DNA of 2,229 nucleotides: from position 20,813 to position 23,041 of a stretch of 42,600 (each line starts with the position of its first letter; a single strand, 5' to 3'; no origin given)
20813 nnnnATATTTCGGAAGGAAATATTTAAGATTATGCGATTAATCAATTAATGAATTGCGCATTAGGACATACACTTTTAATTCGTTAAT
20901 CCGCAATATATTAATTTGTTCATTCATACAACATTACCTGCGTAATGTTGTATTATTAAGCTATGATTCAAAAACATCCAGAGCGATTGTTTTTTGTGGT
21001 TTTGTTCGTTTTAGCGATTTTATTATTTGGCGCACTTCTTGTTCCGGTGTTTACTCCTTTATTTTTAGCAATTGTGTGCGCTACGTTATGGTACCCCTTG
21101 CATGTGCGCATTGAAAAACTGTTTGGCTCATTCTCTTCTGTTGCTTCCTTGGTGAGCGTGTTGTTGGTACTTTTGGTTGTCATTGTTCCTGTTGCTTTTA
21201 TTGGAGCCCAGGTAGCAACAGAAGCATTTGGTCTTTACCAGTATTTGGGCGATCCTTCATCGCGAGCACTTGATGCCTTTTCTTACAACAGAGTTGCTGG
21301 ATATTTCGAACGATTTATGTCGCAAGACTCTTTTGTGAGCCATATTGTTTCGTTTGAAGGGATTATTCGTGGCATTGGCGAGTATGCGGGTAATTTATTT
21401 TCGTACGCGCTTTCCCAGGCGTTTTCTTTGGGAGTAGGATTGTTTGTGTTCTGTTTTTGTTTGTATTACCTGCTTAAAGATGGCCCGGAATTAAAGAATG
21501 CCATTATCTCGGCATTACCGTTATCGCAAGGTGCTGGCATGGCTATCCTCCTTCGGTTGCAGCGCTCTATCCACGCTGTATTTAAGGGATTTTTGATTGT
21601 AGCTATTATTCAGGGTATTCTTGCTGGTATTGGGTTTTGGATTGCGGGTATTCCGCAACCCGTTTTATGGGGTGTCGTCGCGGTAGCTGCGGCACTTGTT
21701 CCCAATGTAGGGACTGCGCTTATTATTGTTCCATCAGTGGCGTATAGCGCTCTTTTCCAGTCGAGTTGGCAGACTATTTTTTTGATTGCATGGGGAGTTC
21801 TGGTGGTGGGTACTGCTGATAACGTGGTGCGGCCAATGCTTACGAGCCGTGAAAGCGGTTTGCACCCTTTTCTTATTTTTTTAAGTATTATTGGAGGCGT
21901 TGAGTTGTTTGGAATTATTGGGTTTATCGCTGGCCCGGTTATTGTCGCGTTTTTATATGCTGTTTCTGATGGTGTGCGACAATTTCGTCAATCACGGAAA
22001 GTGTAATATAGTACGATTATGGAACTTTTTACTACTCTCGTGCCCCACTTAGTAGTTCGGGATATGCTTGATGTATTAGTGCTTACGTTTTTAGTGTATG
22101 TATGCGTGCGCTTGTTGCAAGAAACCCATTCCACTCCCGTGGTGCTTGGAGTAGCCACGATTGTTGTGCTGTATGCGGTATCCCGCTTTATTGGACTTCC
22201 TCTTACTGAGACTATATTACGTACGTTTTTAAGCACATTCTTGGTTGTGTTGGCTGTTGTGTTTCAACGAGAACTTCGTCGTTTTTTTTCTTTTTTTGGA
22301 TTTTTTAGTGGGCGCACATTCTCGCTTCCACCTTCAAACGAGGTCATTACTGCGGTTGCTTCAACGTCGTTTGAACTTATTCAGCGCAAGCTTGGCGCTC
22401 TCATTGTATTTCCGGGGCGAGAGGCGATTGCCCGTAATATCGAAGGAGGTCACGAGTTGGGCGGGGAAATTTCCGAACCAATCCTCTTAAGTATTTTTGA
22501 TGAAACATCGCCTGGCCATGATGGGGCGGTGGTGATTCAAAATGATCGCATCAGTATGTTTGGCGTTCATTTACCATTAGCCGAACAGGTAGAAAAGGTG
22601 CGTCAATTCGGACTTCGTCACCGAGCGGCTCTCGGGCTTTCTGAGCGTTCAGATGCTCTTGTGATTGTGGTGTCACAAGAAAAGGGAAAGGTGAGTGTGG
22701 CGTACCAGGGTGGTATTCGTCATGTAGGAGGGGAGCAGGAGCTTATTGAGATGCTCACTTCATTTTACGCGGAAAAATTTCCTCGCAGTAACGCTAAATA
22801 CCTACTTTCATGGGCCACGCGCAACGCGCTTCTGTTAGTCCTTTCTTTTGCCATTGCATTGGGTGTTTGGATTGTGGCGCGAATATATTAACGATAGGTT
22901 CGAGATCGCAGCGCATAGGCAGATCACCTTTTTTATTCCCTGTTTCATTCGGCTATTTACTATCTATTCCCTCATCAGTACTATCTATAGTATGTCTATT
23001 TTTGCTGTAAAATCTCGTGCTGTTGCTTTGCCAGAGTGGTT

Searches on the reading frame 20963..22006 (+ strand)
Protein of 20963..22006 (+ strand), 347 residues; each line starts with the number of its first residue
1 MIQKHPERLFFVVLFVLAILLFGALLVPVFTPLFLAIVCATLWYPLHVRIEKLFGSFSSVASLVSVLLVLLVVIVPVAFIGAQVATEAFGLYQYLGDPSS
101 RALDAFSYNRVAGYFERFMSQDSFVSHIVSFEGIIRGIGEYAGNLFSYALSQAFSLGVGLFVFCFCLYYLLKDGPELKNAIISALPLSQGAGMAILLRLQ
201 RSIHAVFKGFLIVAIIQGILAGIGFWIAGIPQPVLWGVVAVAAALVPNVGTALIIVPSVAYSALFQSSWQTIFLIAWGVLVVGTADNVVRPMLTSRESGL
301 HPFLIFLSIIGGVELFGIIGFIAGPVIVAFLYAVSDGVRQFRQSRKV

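Call 49: search_protein_families(library=pfam, proteins=[window:20963-22006:+])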
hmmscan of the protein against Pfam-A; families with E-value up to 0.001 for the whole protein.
window:20963-22006:+ (347 aa): 1 family
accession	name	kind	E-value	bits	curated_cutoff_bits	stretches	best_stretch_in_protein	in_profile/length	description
PF01594.21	AI-2E_transport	-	1e-52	179.8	34.3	1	14-336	2-324/327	AI-2E family transporter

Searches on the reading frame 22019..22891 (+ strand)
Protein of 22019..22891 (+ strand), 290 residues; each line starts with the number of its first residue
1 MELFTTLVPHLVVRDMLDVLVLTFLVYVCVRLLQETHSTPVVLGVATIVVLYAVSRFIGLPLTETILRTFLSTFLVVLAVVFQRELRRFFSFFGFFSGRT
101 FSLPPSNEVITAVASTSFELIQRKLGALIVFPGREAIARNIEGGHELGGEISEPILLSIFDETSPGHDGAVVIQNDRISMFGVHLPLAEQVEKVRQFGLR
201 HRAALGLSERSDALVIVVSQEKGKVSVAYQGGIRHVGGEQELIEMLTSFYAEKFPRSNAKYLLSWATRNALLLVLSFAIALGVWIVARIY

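Call 49: search_protein_families(library=pfam, proteins=[window:22019-22891:+])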
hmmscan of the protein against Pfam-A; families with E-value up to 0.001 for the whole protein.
window:22019-22891:+ (290 aa): 2 families
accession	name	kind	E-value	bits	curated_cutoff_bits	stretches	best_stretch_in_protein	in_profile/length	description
PF02457.21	DAC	-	2.3e-34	118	27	1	119-231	6-117/119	DisA bacterial checkpoint controller nucleotide-binding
PF19293.4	CdaA_N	-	1.1e-10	41.9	23.8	1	10-85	4-80/81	CdaA N-terminal transmembrane domain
